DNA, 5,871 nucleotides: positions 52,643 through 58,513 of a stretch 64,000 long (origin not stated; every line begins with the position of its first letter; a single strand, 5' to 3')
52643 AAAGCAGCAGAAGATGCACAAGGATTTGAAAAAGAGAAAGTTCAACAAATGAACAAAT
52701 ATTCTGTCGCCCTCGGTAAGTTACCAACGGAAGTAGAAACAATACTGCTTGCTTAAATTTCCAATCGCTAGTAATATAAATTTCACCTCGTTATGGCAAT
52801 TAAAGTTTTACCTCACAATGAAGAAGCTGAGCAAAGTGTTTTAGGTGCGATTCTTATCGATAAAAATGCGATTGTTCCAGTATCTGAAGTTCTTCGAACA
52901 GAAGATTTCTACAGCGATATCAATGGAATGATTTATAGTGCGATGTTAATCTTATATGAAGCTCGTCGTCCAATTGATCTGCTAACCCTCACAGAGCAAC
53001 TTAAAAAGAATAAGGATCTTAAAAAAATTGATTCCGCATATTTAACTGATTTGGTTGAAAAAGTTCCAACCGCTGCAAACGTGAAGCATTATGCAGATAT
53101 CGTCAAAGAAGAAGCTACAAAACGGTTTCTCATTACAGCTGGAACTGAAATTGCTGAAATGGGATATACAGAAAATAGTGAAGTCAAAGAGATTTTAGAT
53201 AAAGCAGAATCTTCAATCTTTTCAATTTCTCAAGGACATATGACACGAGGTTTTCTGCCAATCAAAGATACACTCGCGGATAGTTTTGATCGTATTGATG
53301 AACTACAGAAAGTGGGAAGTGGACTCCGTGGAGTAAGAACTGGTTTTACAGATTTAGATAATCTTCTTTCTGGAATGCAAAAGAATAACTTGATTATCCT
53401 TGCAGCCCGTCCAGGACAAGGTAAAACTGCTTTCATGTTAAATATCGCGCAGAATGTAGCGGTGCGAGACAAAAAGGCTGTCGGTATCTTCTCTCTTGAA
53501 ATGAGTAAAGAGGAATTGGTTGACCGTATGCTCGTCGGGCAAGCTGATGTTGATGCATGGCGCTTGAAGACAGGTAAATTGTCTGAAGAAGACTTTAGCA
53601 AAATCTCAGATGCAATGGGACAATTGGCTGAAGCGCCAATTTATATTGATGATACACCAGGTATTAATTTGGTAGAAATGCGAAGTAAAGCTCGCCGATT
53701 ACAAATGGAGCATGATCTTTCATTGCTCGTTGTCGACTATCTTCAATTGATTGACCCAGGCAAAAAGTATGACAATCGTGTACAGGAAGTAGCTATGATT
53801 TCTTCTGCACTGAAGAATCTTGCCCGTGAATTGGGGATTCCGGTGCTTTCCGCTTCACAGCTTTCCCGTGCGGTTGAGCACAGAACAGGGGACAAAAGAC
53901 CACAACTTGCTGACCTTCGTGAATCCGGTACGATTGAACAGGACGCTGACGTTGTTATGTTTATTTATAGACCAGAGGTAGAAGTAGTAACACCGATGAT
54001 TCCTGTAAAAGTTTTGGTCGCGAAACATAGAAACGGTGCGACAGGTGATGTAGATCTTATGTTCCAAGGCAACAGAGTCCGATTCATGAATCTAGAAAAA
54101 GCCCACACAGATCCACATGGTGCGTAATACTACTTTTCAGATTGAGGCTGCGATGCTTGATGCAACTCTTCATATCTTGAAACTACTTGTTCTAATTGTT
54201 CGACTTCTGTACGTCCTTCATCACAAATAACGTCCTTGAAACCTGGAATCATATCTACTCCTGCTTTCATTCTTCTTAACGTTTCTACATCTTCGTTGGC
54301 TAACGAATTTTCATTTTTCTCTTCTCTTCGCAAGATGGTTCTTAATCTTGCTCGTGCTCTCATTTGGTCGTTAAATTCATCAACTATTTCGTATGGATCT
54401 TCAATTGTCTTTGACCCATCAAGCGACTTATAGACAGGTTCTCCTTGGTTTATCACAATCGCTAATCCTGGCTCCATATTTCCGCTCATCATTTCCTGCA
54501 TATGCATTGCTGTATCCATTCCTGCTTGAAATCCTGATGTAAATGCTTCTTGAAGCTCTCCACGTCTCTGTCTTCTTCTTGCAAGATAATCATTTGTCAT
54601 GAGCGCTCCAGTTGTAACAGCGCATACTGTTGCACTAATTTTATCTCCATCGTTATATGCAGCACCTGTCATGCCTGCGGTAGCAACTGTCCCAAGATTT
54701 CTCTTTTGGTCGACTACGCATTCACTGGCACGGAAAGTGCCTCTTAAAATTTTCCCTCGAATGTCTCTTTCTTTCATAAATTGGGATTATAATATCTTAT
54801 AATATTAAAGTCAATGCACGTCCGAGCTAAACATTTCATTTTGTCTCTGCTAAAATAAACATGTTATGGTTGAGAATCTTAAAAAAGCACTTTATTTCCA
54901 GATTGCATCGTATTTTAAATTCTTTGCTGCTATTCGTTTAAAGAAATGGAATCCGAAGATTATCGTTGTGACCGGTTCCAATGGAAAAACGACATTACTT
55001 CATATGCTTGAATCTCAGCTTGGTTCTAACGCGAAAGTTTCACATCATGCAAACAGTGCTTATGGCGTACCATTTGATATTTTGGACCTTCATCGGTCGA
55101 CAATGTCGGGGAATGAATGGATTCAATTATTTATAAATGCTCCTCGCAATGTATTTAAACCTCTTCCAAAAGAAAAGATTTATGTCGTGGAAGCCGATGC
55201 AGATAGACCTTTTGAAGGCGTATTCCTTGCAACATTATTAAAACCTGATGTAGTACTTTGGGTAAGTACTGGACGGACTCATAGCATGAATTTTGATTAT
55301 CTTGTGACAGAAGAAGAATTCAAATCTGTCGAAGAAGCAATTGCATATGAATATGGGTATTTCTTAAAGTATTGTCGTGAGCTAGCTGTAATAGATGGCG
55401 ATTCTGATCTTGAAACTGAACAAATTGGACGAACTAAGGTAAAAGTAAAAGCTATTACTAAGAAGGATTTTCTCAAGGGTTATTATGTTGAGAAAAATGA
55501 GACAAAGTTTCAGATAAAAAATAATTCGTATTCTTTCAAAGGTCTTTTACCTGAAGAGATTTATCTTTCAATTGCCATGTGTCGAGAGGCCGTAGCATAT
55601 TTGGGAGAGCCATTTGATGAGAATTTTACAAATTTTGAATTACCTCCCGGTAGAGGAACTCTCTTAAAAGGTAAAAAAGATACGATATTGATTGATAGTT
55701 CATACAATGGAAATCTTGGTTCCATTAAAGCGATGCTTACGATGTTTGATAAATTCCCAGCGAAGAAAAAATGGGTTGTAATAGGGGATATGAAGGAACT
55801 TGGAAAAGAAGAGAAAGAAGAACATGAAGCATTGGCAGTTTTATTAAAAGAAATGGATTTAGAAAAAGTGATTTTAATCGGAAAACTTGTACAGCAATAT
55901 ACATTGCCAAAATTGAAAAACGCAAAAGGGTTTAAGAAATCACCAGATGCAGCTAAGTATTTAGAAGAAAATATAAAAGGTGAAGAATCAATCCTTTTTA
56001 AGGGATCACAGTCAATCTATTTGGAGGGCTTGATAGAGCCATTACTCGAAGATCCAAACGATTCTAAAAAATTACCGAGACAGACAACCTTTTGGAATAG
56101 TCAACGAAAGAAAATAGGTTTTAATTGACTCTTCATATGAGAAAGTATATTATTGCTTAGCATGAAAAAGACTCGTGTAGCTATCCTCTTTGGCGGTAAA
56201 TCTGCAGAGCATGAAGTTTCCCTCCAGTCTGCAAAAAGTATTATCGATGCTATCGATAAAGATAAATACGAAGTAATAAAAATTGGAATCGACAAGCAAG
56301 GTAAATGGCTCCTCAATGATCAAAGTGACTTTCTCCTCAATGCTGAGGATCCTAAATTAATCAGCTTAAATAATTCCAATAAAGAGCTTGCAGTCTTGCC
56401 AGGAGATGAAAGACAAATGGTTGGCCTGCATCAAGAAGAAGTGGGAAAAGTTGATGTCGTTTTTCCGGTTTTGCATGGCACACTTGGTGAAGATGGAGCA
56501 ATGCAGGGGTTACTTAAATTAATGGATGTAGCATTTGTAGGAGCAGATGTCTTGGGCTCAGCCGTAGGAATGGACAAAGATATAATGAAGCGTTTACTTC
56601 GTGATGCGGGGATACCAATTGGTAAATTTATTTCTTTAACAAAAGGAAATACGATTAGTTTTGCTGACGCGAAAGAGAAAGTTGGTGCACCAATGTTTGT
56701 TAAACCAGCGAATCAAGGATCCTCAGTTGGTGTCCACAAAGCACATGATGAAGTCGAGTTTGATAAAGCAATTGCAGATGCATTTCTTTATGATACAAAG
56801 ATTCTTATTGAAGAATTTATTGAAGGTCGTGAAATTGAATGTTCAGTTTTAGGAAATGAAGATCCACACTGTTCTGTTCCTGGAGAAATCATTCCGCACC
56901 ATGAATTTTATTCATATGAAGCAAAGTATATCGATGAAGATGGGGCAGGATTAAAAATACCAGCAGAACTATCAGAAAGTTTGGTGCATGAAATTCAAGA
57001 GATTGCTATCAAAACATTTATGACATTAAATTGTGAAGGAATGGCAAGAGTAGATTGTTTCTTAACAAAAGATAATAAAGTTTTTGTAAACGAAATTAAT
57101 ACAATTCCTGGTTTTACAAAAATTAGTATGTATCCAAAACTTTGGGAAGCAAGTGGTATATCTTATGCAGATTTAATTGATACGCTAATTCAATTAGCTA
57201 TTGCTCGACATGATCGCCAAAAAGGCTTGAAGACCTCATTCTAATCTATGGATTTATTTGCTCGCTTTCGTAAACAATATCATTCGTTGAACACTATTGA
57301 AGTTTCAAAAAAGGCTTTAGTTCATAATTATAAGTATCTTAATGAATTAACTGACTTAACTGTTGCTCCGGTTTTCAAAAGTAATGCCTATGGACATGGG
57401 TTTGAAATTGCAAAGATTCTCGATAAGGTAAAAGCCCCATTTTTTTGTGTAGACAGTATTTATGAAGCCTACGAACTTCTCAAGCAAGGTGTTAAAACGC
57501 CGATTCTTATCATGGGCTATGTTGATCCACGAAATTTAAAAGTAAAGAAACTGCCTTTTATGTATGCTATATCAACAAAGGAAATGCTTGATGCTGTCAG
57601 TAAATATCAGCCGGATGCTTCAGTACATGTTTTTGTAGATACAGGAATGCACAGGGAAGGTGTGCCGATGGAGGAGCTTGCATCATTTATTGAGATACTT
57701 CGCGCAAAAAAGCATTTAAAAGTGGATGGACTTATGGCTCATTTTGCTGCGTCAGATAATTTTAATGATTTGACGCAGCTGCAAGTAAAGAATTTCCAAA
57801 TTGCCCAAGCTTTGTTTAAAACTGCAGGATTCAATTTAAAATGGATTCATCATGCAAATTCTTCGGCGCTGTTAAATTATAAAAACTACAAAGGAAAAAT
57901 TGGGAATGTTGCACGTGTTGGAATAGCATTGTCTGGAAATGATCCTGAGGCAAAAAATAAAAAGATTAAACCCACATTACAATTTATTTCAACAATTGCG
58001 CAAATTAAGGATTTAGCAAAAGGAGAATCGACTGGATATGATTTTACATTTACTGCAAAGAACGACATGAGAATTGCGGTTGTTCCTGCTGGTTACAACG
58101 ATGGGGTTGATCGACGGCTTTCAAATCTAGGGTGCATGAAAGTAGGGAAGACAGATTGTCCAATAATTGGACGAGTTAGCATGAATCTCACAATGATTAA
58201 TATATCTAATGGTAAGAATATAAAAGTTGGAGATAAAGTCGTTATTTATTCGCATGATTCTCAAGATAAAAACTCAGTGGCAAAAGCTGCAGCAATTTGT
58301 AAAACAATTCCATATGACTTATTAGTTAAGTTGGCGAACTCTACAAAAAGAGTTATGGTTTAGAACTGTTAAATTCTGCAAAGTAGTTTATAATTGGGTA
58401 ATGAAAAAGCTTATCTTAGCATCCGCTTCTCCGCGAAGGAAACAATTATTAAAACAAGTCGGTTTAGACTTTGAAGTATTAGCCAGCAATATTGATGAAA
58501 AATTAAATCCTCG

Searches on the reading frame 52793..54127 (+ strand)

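Call 39: search_protein_families(library=pfam, proteins=[window:52793-54127:+], max_evalue=0.00001)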
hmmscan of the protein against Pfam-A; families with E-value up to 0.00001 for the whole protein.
window:52793-54127:+ (444 aa): 4 families
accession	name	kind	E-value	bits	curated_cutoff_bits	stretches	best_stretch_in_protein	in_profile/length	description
PF03796.21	DnaB_C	-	7.1e-101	337.3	27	1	180-433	1-255/255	DnaB-like helicase C terminal domain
PF00772.26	DnaB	-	2.9e-33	114.4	23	1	6-106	2-103/103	DnaB-like helicase N terminal domain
PF13481.12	AAA_25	-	6.7e-11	42.6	27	1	185-354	19-187/195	AAA domain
PF06745.19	ATPase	-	6e-06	26.2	26.6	1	181-320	1-131/231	KaiC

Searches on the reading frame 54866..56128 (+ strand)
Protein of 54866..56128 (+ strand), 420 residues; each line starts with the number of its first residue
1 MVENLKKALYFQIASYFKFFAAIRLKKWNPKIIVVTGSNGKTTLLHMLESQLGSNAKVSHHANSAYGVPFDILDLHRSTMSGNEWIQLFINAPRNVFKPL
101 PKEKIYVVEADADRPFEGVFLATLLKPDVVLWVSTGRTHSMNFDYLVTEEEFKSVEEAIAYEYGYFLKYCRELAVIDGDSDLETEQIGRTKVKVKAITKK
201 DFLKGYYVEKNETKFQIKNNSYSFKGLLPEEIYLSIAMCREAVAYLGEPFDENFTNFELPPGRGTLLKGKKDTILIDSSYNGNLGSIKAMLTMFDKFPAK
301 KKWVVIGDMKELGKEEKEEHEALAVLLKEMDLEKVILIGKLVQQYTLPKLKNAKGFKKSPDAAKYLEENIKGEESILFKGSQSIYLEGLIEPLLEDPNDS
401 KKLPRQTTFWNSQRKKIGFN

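Call 58: search_protein_families(library=pfam, proteins=[window:54866-56128:+], max_evalue=0.00001)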
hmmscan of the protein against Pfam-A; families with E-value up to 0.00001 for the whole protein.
window:54866-56128:+ (420 aa): 2 families
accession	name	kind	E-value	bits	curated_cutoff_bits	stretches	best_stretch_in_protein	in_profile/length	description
PF02875.26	Mur_ligase_C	-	1.7e-11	45.5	28.4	1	262-381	1-126/127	Mur ligase, glutamate ligase domain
PF08245.18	Mur_ligase_M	-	7.3e-06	26.5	24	0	35-214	1-167/200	Mur ligase middle domain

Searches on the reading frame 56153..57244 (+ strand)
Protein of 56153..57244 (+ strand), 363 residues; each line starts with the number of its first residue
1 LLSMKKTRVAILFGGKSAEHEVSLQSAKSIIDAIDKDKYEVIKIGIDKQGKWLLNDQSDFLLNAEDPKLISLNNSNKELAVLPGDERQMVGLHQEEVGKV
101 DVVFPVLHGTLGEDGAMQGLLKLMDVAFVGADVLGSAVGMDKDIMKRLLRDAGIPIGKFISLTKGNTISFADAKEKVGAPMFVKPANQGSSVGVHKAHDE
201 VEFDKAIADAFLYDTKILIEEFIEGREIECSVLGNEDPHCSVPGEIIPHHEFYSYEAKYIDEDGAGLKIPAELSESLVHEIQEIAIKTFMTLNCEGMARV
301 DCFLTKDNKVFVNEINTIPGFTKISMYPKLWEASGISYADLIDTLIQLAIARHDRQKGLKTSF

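Call 58: search_protein_families(library=pfam, proteins=[window:56153-57244:+], max_evalue=0.00001)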
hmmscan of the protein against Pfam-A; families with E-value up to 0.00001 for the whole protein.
window:56153-57244:+ (363 aa): 7 families
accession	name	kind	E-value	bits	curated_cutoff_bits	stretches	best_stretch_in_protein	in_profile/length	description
PF07478.18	Dala_Dala_lig_C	-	3.6e-74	249.1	24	1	148-347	1-204/204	D-ala D-ala ligase C-terminus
PF01820.27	Dala_Dala_lig_N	-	1.6e-36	125.9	34.6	1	8-131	1-121/121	D-ala D-ala ligase N-terminus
PF02222.28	ATP-grasp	-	1.2e-11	45.1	27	1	148-316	2-160/179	ATP-grasp domain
PF02655.19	ATP-grasp_3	-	5.3e-07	30.3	23.2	1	172-316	25-154/160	ATP-grasp domain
PF02786.22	CPSase_L_D2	-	6e-07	29.6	19.8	1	141-317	1-178/211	Carbamoyl-phosphate synthase L chain, ATP binding domain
PF13535.11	ATP-grasp_4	-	1.9e-06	28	27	0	178-316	2-149/160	ATP-grasp domain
PF08443.16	RimK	-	6.8e-06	26.2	21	0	276-329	126-177/188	RimK-like ATP-grasp domain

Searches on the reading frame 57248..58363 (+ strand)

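Call 58: search_protein_families(library=pfam, proteins=[window:57248-58363:+], max_evalue=0.00001)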
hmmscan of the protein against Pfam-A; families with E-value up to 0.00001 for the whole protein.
window:57248-58363:+ (371 aa): 2 families
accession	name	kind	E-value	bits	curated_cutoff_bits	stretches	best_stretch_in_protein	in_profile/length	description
PF01168.26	Ala_racemase_N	-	5.6e-44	150.9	24.1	1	20-233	2-220/220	Alanine racemase, N-terminal domain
PF00842.27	Ala_racemase_C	-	1.2e-34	119.1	25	1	245-369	3-126/127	Alanine racemase, C-terminal domain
